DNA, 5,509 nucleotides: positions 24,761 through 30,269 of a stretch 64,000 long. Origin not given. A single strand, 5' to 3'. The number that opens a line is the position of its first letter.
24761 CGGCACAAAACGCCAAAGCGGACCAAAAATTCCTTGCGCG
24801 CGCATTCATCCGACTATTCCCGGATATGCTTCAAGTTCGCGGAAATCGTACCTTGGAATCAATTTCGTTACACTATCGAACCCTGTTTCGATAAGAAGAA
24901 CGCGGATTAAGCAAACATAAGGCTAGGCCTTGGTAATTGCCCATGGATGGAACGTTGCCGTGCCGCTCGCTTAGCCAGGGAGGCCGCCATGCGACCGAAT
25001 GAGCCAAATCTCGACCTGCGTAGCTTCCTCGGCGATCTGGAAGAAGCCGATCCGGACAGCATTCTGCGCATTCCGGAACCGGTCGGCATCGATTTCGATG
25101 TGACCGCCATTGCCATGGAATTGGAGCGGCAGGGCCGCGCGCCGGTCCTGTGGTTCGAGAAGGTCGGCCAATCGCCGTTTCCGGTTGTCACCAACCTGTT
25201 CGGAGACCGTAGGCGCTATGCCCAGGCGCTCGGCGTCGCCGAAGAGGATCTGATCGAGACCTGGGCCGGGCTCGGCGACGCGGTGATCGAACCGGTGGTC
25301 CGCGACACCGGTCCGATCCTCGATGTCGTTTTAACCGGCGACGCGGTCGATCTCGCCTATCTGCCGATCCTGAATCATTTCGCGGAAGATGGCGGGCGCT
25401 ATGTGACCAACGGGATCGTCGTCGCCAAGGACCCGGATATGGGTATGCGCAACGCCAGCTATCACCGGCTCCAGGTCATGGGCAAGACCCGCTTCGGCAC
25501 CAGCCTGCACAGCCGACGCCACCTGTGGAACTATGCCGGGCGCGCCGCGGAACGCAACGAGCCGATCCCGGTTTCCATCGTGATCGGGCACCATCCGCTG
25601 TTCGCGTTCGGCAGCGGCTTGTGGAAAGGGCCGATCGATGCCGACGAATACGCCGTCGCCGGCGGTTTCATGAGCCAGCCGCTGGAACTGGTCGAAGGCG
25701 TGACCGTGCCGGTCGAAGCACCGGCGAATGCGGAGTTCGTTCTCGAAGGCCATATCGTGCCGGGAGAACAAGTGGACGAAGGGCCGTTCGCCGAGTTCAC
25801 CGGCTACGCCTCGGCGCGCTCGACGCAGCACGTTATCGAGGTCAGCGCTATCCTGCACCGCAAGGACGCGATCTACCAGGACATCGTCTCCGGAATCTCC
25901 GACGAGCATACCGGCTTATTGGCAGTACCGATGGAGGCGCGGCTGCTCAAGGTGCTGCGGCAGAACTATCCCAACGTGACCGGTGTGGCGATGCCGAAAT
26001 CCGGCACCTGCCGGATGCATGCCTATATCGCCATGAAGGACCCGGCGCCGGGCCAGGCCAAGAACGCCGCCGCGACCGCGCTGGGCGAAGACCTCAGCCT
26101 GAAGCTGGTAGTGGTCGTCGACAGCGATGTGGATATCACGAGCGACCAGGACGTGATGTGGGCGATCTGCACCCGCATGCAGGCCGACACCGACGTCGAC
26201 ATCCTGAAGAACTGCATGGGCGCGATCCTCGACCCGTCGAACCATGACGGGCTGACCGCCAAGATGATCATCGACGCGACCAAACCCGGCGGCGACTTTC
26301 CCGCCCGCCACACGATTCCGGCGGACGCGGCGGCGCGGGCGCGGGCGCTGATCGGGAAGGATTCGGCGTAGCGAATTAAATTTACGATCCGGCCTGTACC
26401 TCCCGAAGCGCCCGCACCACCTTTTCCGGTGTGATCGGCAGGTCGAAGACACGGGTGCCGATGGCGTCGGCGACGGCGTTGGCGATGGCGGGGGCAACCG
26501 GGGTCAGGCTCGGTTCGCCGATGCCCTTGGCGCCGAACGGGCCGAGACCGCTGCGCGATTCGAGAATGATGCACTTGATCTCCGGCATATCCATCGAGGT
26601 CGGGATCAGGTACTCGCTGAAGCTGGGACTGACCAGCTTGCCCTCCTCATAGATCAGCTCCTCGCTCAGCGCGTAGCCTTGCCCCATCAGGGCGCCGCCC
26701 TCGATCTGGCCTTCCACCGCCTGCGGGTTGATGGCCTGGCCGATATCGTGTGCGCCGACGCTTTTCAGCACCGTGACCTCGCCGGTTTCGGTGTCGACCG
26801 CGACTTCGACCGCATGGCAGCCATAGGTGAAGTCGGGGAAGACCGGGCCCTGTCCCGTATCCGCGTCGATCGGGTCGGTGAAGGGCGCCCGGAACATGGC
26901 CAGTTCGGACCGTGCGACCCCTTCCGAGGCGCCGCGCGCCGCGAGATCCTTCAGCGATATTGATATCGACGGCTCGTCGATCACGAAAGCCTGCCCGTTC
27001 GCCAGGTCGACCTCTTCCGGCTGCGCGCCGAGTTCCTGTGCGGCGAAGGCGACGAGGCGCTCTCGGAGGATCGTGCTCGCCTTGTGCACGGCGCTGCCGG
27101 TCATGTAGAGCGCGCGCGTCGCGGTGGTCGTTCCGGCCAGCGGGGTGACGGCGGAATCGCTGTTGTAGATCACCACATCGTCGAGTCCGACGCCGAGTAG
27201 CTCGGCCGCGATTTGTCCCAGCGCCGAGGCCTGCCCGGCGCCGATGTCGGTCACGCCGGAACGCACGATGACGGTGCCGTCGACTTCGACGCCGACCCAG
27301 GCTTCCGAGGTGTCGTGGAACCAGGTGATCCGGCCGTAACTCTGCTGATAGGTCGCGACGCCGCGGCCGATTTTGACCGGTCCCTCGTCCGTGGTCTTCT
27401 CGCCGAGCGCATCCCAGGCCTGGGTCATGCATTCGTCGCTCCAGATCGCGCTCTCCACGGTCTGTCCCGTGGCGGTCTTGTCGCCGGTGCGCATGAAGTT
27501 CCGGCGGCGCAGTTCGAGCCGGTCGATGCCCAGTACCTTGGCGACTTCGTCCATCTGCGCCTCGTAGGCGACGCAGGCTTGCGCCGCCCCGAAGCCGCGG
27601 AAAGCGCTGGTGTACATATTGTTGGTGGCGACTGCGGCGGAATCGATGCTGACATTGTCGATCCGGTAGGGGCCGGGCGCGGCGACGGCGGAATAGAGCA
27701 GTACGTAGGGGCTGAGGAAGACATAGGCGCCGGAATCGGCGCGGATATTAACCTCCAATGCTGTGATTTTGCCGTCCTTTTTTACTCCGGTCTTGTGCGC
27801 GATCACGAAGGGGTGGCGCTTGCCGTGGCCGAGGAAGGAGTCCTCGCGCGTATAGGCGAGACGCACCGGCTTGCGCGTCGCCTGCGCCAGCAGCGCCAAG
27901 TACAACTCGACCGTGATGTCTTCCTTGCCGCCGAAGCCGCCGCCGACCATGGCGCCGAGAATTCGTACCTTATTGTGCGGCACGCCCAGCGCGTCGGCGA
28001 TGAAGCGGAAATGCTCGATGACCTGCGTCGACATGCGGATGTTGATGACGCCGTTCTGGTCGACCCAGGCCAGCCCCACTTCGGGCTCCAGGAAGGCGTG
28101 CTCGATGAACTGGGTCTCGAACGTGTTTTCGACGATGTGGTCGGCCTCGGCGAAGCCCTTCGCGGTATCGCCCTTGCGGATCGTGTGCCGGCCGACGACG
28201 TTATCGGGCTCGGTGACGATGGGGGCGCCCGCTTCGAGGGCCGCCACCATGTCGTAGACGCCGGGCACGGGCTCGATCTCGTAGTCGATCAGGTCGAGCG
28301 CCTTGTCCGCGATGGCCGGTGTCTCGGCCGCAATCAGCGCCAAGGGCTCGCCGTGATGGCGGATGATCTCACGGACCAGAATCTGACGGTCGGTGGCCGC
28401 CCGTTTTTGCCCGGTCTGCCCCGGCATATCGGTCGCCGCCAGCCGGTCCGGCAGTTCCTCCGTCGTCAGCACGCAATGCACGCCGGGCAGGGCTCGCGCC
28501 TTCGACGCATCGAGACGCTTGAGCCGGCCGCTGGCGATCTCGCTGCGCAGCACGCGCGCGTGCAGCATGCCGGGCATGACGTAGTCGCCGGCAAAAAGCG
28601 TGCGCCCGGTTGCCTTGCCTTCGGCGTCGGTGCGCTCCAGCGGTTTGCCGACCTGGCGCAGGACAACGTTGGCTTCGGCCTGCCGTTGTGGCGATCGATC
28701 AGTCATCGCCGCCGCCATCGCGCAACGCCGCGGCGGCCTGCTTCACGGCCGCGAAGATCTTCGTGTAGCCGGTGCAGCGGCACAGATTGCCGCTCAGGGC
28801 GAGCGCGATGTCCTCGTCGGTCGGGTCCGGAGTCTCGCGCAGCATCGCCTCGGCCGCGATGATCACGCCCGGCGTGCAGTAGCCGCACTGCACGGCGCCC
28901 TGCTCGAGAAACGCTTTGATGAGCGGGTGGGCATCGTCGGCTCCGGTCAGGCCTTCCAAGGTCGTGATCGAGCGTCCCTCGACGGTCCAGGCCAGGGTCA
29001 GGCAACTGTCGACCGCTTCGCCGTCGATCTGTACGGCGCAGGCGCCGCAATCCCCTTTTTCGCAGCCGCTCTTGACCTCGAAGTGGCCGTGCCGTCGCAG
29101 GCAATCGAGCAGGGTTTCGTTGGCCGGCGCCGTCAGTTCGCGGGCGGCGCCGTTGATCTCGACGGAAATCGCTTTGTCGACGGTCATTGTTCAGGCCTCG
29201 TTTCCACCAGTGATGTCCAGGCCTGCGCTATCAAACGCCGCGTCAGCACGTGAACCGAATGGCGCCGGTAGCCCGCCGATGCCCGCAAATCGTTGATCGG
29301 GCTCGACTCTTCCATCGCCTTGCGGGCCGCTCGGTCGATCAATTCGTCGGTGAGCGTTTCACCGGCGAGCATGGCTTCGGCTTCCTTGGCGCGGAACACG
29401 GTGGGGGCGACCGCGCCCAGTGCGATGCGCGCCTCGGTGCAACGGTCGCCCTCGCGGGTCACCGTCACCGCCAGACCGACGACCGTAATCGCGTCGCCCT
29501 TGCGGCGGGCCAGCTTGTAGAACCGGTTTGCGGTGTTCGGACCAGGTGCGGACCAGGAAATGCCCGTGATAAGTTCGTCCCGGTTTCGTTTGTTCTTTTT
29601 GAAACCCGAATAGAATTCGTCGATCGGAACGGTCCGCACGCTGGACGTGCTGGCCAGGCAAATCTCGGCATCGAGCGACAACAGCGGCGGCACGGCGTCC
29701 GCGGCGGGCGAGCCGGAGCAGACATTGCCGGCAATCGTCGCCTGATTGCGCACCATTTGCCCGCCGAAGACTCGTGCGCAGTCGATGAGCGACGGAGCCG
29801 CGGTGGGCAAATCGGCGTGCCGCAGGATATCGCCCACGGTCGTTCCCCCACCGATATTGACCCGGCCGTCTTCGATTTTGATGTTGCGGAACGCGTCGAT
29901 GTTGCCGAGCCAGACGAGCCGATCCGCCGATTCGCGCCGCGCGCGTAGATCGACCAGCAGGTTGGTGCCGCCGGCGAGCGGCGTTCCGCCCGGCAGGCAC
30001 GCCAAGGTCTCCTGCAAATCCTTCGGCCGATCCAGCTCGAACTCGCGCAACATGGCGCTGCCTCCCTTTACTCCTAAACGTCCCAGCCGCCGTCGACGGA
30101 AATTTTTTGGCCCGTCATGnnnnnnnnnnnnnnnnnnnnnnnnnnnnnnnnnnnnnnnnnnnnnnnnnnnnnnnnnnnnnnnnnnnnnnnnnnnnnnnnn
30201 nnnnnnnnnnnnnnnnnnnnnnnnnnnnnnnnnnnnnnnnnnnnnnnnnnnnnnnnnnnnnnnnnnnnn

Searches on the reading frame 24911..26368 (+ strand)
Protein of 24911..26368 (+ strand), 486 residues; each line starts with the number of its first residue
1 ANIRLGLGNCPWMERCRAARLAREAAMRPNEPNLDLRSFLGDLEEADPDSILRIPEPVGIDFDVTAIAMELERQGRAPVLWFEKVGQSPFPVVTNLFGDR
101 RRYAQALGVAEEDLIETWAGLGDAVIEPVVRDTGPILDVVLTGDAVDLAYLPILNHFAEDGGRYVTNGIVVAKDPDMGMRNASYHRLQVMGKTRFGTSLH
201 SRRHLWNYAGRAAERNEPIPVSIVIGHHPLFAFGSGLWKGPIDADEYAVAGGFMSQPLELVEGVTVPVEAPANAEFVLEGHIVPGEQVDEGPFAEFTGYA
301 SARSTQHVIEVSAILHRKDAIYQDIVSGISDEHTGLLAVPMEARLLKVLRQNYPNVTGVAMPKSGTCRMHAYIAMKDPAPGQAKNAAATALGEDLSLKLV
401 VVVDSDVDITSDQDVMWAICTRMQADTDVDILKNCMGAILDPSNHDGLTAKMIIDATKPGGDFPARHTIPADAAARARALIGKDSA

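Call 63: search_protein_families(library=pfam, proteins=[window:24911-26368:+], max_evalue=0.00001)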
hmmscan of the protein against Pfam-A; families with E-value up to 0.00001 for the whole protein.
window:24911-26368:+ (486 aa): 3 families
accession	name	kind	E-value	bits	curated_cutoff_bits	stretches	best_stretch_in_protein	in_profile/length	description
PF01977.22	UbiD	-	3.9e-60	203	23.3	1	131-328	5-204/206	3-octaprenyl-4-hydroxybenzoate carboxy-lyase Rift-related domain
PF20696.2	UbiD_C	-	4.7e-31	107.9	24.2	1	337-456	4-127/127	3-octaprenyl-4-hydroxybenzoate carboxy-lyase C-terminal domain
PF20695.2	UbiD_N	-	1.2e-16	61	24.3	1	50-119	9-75/78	3-octaprenyl-4-hydroxybenzoate carboxy-lyase N-terminal domain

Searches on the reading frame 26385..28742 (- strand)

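Call 63: search_protein_families(library=pfam, proteins=[window:26385-28742:-], max_evalue=0.00001)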
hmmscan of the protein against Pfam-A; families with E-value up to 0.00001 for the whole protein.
window:26385-28742:- (786 aa): 3 families
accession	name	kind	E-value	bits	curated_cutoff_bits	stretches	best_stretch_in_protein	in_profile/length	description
PF02738.23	MoCoBD_1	-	8.1e-80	267.9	27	1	178-416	5-244/244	Molybdopterin cofactor-binding domain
PF20256.3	MoCoBD_2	-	3.1e-74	250.4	27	1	449-720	17-283/283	Molybdopterin cofactor-binding domain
PF01315.27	Ald_Xan_dh_C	-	6.5e-21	75.2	31.3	1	45-156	1-106/110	Aldehyde oxidase and xanthine dehydrogenase, a/b hammerhead domain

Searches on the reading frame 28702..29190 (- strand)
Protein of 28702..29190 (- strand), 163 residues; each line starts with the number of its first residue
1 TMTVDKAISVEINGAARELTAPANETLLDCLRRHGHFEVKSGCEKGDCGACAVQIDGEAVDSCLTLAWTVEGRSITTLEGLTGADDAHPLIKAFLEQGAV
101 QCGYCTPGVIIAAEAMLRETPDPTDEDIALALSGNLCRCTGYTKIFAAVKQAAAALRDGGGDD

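Call 63: search_protein_families(library=pfam, proteins=[window:28702-29190:-], max_evalue=0.00001)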
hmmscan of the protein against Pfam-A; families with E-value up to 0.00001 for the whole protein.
window:28702-29190:- (163 aa): 3 families
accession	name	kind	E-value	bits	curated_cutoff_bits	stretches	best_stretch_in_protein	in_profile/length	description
PF01799.25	Fer2_2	-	4.1e-30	104.2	30.3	1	77-150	1-75/75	[2Fe-2S] binding domain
PF00111.32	Fer2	-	2.4e-10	40.7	21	1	10-63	1-55/77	2Fe-2S iron-sulfur cluster binding domain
PF13085.11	Fer2_3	-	1.6e-06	28.6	27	1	35-82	44-90/107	2Fe-2S iron-sulfur cluster binding domain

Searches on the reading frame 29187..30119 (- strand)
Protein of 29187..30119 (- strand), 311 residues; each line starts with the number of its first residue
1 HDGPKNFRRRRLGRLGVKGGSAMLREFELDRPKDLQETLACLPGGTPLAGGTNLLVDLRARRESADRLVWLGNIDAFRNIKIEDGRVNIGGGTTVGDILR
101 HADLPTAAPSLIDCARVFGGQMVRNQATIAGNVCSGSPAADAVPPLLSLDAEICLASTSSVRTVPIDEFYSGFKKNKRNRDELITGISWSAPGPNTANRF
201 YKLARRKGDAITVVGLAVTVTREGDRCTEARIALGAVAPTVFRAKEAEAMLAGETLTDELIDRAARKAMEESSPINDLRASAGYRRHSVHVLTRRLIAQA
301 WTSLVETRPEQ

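Call 63: search_protein_families(library=pfam, proteins=[window:29187-30119:-], max_evalue=0.00001)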
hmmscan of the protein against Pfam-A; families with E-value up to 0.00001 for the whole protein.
window:29187-30119:- (311 aa): 2 families
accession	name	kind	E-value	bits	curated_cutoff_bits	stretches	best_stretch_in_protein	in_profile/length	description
PF00941.27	FAD_binding_5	-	1e-35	123.5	27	1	27-187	3-165/170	FAD binding domain in molybdopterin dehydrogenase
PF03450.22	CO_deh_flav_C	-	5.4e-28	97.6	25.5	1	199-299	1-101/102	CO dehydrogenase flavoprotein C-terminal domain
